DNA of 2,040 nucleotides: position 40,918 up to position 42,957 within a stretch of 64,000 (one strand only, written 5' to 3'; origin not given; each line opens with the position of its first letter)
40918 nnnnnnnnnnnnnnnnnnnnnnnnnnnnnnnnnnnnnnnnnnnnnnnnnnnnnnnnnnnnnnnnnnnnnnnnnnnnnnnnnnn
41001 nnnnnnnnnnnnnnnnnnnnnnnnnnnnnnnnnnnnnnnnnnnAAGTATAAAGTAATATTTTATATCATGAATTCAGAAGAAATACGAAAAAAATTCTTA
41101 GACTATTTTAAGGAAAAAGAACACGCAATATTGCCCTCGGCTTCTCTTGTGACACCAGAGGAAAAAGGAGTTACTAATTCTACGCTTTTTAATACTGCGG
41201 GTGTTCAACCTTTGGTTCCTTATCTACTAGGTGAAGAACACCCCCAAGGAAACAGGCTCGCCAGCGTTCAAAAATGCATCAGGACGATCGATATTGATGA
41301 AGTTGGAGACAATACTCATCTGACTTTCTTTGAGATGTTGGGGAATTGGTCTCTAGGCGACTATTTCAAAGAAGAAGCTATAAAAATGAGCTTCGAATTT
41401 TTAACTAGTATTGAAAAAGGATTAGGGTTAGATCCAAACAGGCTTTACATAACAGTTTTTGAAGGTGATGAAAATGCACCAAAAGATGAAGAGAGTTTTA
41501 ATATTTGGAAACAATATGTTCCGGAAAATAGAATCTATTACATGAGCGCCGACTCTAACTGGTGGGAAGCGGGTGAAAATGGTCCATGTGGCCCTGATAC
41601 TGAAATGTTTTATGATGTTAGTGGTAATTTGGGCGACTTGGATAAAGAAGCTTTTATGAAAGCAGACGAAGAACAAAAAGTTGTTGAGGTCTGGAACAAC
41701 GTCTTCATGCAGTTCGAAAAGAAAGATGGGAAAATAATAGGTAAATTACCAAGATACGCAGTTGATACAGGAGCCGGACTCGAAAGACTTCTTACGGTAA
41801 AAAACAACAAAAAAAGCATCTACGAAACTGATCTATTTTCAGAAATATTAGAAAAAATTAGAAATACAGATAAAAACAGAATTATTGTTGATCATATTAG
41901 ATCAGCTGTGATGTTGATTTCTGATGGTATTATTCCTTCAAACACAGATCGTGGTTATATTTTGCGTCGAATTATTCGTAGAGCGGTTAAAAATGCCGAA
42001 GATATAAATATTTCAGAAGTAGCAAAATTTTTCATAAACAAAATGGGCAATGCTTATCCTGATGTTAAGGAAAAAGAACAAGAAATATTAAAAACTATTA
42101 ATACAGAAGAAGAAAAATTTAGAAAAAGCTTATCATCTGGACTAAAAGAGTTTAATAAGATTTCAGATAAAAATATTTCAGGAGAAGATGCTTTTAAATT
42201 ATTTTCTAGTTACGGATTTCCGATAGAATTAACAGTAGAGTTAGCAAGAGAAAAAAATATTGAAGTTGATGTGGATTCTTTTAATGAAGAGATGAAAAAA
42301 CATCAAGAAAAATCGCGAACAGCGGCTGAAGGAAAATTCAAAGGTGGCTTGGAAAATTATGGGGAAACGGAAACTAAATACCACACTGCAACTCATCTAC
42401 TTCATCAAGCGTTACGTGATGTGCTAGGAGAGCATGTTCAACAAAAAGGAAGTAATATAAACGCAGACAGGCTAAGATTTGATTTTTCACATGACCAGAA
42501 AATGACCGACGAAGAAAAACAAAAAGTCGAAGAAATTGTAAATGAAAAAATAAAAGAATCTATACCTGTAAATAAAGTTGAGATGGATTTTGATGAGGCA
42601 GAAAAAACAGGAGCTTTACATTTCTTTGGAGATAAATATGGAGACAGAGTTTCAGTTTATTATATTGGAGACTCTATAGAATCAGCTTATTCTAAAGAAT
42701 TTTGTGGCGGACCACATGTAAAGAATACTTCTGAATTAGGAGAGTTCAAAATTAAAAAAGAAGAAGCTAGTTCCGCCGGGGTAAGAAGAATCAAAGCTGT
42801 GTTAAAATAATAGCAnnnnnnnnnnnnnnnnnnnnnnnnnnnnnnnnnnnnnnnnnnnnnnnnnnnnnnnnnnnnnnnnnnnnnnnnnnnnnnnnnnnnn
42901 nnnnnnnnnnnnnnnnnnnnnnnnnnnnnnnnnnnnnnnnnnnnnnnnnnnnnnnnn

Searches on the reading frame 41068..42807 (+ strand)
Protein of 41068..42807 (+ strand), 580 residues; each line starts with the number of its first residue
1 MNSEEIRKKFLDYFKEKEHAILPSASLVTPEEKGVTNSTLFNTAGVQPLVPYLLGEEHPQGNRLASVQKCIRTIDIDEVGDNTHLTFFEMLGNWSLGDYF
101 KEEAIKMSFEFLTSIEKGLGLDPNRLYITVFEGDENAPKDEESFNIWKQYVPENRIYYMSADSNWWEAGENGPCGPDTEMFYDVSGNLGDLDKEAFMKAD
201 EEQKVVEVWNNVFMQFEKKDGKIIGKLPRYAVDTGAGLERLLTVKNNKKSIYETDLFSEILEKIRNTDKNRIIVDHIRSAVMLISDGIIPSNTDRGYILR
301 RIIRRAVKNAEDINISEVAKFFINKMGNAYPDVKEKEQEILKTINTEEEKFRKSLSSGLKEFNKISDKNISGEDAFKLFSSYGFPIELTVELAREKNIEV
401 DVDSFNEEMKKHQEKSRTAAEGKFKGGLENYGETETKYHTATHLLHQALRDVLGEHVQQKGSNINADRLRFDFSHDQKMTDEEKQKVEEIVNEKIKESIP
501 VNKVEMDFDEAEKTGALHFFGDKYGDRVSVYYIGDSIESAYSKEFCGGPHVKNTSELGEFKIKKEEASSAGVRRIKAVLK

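Call 11: search_protein_families(library=pfam, proteins=[window:41068-42807:+], max_evalue=0.001)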
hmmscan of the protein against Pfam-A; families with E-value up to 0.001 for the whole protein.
window:41068-42807:+ (580 aa): 2 families
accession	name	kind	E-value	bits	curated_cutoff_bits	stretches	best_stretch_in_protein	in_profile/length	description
PF01411.24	tRNA-synt_2c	-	1.7e-127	426.7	30.3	1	5-430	1-444/552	tRNA synthetases class II (A)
PF07973.19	tRNA_SAD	-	1.5e-16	60.6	24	1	528-575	1-43/44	Threonyl and Alanyl tRNA synthetase second additional domain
